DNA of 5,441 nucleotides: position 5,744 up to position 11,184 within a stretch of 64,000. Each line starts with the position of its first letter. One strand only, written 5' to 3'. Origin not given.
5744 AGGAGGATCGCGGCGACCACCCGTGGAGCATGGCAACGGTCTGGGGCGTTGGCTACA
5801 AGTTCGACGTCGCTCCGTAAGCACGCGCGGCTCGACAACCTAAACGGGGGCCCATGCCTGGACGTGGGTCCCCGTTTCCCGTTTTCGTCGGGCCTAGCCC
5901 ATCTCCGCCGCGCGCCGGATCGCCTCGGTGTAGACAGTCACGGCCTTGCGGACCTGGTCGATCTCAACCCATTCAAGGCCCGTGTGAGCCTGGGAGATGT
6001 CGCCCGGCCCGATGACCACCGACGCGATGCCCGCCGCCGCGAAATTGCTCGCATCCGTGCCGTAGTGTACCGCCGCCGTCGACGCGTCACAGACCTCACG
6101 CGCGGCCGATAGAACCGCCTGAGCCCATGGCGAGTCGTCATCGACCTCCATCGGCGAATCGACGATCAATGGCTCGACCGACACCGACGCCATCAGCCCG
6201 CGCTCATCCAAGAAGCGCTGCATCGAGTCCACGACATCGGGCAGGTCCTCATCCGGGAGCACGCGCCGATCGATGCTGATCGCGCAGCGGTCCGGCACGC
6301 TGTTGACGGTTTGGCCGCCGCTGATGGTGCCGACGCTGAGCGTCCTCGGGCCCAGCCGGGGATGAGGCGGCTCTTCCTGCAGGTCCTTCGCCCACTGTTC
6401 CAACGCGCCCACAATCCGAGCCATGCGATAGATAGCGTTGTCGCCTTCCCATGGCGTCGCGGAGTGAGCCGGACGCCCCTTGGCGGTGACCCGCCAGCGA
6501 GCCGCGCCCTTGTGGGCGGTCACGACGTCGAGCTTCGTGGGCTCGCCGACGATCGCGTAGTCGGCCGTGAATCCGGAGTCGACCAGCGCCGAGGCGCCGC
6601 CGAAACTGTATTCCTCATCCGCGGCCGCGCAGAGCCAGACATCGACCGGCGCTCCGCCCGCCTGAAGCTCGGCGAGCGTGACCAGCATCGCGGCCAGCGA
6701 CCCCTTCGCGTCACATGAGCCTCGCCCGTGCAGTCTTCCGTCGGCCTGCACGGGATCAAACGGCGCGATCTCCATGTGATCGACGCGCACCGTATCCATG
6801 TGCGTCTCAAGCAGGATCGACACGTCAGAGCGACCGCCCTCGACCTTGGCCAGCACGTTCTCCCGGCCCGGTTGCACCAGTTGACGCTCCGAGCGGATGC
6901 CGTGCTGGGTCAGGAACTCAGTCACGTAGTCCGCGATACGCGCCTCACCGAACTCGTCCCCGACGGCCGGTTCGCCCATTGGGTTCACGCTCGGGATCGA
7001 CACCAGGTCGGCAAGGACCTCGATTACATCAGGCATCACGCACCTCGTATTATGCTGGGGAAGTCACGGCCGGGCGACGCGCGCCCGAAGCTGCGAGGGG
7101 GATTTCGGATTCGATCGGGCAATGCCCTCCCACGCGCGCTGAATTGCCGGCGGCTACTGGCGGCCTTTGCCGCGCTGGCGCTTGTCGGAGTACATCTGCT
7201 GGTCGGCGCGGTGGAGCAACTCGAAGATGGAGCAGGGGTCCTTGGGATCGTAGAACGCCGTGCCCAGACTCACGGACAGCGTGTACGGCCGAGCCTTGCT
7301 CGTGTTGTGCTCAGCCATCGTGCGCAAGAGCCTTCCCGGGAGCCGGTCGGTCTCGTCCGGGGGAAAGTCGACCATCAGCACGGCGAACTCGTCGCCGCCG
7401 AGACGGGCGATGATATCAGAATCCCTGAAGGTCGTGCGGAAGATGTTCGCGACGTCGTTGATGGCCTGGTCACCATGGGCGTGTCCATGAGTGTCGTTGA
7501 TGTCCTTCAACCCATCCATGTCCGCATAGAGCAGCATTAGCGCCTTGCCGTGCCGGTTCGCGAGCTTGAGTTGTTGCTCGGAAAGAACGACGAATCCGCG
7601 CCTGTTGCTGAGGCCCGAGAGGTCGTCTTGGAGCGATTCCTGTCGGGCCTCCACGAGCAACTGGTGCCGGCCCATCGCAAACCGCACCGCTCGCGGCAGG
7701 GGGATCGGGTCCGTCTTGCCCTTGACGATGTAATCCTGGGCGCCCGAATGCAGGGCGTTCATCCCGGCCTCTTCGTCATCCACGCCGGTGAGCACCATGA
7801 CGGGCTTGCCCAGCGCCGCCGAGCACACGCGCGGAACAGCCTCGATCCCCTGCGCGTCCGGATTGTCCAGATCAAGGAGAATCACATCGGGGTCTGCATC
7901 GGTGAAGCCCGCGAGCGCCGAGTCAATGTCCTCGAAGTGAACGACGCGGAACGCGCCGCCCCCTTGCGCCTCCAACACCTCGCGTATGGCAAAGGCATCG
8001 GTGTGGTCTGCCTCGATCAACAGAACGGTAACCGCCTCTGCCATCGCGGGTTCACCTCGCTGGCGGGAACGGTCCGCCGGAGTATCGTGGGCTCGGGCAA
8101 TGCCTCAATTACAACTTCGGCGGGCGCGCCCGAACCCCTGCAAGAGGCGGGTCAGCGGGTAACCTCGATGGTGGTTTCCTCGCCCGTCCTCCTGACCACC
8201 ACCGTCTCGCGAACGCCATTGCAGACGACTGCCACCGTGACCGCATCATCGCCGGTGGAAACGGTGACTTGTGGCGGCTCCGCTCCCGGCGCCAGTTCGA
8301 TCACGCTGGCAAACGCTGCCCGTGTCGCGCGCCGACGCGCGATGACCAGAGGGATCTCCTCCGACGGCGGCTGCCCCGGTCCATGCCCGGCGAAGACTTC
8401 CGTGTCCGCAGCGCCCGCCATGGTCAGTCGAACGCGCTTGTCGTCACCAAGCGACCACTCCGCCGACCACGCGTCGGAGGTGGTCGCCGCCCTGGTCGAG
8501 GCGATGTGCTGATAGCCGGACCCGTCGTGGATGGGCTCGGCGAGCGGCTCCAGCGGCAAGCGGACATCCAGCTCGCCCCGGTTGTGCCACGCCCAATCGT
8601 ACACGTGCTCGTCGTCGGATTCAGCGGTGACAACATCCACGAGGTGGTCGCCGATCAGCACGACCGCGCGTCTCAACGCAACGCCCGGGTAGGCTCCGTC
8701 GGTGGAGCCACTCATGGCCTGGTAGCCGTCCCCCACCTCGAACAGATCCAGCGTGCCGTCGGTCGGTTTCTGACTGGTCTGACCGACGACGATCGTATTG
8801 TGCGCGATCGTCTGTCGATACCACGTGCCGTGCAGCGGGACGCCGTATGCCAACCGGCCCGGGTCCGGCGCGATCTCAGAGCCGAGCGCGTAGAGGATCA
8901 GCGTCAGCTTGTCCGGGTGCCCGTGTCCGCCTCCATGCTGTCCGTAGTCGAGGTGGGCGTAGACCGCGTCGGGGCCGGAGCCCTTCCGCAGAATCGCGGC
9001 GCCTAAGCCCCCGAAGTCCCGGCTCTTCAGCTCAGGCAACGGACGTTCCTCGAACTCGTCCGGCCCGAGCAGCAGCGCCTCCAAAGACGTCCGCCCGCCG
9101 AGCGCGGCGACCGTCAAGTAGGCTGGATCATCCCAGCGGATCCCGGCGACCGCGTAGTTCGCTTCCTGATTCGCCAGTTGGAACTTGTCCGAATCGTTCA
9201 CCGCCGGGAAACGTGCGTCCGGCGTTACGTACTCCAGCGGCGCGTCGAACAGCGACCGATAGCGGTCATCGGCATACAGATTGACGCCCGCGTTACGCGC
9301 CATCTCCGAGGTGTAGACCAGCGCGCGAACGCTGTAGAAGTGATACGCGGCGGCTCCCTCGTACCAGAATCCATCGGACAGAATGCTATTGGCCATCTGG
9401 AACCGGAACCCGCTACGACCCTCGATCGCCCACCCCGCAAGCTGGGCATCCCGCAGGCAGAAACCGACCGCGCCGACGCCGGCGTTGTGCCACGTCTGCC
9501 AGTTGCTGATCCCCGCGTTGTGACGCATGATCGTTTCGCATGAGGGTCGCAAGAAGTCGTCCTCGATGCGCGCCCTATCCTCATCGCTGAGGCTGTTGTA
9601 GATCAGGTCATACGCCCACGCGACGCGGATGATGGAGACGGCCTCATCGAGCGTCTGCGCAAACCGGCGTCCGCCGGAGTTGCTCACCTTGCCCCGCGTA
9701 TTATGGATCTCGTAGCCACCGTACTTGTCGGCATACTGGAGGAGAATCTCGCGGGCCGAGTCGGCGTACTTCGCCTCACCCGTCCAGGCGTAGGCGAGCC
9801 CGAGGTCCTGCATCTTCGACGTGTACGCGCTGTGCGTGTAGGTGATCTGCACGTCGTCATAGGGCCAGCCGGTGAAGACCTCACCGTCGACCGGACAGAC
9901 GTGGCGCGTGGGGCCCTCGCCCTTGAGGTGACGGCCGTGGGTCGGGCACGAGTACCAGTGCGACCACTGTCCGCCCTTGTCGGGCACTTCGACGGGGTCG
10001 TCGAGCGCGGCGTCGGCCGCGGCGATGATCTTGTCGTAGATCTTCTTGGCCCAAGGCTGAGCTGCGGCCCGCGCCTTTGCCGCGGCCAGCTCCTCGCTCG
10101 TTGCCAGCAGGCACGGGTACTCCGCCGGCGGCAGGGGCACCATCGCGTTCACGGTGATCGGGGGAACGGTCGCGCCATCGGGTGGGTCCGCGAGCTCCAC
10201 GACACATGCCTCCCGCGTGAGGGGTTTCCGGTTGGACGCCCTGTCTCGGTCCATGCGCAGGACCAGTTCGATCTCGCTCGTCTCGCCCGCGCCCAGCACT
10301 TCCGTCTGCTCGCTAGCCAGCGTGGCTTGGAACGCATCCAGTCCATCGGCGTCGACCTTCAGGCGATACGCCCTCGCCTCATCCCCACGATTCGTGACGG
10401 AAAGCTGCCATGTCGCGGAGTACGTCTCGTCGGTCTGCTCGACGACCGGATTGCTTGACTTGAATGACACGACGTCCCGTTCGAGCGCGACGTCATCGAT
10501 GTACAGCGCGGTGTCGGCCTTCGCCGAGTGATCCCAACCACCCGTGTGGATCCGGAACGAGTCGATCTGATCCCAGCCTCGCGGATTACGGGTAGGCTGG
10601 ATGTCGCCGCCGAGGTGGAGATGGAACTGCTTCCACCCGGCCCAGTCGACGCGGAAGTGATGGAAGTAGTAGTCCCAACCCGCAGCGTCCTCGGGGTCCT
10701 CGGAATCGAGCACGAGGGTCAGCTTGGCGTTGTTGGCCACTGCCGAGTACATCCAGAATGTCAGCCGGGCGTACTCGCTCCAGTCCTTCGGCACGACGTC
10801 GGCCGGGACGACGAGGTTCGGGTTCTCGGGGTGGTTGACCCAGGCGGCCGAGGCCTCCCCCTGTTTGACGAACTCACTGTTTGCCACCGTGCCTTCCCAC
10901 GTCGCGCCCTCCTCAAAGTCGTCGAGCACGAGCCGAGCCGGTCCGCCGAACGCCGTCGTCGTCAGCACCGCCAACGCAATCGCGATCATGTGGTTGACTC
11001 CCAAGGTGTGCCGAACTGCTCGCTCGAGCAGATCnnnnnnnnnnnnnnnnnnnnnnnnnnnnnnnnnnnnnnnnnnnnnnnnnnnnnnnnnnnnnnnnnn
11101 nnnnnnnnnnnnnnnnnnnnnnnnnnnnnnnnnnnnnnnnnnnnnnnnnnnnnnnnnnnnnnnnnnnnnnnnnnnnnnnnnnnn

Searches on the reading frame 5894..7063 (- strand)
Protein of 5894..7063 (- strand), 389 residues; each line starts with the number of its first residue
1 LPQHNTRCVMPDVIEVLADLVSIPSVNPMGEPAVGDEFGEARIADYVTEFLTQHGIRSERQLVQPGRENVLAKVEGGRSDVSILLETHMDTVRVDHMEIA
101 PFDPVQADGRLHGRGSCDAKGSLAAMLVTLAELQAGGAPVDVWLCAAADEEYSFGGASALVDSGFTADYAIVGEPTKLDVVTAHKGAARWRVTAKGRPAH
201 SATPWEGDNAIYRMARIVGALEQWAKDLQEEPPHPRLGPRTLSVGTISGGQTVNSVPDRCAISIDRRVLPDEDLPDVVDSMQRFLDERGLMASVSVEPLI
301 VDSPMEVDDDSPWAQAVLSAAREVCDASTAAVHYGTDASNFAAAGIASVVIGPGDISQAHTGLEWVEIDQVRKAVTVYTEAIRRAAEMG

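Call 27: search_protein_families(library=pfam, proteins=[window:5894-7063:-], max_evalue=0.001)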
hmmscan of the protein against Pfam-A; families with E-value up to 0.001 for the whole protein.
window:5894-7063:- (389 aa): 4 families
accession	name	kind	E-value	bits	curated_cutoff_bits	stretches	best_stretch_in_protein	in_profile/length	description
PF01546.33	Peptidase_M20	-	6.7e-35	121.3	24.6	1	84-383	1-205/206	Peptidase family M20/M25/M40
PF07687.19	M20_dimer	-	4e-23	81.8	21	1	182-288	1-102/107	Peptidase dimerisation domain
PF04389.22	Peptidase_M28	-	2.7e-05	24.4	21.3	1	69-190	1-104/193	Peptidase family M28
PF05343.19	Peptidase_M42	-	7e-05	22.5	23.2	0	116-172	132-187/292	M42 glutamyl aminopeptidase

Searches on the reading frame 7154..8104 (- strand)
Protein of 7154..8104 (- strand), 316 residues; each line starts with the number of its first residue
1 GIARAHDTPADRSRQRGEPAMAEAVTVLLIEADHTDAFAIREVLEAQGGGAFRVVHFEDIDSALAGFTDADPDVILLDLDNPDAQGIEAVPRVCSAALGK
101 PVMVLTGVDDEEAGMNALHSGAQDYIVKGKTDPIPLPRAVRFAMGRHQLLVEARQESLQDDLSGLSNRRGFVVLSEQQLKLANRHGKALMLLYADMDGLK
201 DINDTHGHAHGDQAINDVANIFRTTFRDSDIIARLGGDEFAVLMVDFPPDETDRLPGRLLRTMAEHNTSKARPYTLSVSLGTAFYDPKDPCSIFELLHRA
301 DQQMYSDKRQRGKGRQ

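Call 27: search_protein_families(library=pfam, proteins=[window:7154-8104:-], max_evalue=0.001)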
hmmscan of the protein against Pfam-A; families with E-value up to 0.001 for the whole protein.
window:7154-8104:- (316 aa): 2 families
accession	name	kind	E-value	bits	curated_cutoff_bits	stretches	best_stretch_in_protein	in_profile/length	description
PF00990.26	GGDEF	-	5.5e-36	124.2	23.8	1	158-311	2-158/161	Diguanylate cyclase, GGDEF domain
PF00072.30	Response_reg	-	1.7e-13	51.1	30.2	1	27-129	1-100/111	Response regulator receiver domain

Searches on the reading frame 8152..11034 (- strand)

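Call 27: search_protein_families(library=pfam, proteins=[window:8152-11034:-], max_evalue=0.001)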
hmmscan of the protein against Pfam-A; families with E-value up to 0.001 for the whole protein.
window:8152-11034:- (960 aa): 4 families
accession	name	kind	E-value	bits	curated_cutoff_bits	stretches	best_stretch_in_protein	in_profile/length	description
PF07940.18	Hepar_II_III_C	-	2.7e-19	70.1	24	1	671-840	6-187/237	Heparinase II/III-like, C-terminal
PF05426.18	Alginate_lyase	-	6.6e-13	49.2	22.2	1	405-597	59-259/275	Alginate lyase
PF16889.11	Hepar_II_III_N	-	2.2e-06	27.7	22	1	408-627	107-325/340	Heparinase II/III N-terminus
PF11614.14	FixG_C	-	0.00028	21.5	25.6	1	197-271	23-96/119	IG-like fold at C-terminal of FixG, putative oxidoreductase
